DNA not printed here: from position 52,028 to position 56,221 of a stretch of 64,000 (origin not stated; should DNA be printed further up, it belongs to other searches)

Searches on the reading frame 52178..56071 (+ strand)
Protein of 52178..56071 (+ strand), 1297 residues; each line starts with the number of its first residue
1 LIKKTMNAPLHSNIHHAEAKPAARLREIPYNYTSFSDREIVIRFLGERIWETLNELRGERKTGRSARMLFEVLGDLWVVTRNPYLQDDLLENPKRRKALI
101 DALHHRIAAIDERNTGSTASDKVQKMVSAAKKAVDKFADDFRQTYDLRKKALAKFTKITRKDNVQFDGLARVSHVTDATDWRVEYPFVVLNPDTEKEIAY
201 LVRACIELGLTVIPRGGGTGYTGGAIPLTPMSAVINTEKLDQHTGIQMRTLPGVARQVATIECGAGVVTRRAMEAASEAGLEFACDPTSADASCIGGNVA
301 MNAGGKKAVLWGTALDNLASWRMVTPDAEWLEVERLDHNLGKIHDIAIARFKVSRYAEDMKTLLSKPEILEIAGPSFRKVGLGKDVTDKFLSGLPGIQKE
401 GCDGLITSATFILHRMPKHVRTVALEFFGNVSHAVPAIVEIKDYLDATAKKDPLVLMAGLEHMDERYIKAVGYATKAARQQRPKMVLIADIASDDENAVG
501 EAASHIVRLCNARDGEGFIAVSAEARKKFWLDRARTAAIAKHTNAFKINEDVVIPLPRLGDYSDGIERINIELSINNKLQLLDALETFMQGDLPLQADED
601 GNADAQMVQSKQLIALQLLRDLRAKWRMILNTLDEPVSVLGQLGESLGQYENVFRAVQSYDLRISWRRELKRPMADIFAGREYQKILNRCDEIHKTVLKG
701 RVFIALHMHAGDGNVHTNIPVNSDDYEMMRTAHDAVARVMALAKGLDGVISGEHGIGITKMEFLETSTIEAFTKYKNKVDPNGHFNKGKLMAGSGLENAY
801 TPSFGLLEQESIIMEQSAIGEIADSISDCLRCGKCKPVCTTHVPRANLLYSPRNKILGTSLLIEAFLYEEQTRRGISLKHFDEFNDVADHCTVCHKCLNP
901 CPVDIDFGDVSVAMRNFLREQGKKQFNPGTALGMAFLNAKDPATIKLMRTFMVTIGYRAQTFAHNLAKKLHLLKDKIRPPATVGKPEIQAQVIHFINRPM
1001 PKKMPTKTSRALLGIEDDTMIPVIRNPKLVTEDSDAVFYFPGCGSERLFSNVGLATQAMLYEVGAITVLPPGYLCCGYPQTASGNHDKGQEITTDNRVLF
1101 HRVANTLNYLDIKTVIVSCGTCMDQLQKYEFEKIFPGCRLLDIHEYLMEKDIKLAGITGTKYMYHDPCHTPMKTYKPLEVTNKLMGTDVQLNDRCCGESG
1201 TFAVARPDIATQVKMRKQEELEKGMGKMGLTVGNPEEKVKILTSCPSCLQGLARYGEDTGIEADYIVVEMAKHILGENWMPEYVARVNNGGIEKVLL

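Call 74: search_protein_families(library=ncbifam, proteins=[window:52178-56071:+], max_evalue=0.00001)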
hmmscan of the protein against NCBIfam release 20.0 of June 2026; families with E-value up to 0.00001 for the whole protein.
window:52178-56071:+ (1297 aa): 10 families
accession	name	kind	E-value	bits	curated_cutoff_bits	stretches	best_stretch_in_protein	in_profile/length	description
TIGR00387.1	glcD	equivalog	1.1e-49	169.4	567.9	3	189-333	1-136/413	glycolate oxidase subunit GlcD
NF008408.0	PRK11230.1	equivalog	6.5e-27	94.1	897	2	185-332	55-193/499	glycolate oxidase subunit GlcD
NF004898.0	PRK06259.1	equivalog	1e-21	77.1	385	1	1016-1224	243-447/488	fumarate reductase (CoM/CoB) subunit TfrB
NF045670.1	quin_L_LdhH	equivalog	1.7e-21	76.2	800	1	881-1227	346-672/706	L-lactate dehydrogenase (quinone) large subunit LdhH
NF008369.0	PRK11168.1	equivalog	1.5e-19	70.2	278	1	881-1204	50-342/401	anaerobic glycerol-3-phosphate dehydrogenase subunit C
NF008434.0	PRK11274.1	equivalog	1.2e-13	50.7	333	1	1032-1228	165-376/409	glycolate oxidase subunit GlcF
NF045663.1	diclust_near_Sec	equivalog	2.1e-12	46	530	1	1036-1223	421-605/759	pyridine nucleotide-disulfide oxidoreductase/dicluster-binding protein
NF049975.1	2HglutDHaseYdiJ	equivalog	2.8e-11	41.9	1350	1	152-339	19-198/1018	D-2-hydroxyglutarate dehydrogenase YdiJ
TIGR03379.1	glycerol3P_GlpC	equivalog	7.8e-08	31.5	279.9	0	1036-1209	163-344/397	anaerobic glycerol-3-phosphate dehydrogenase subunit GlpC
TIGR00273.1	TIGR00273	equivalog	6.9e-07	28.5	444.8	0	878-950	332-404/432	LutB/LldF family L-lactate oxidation iron-sulfur protein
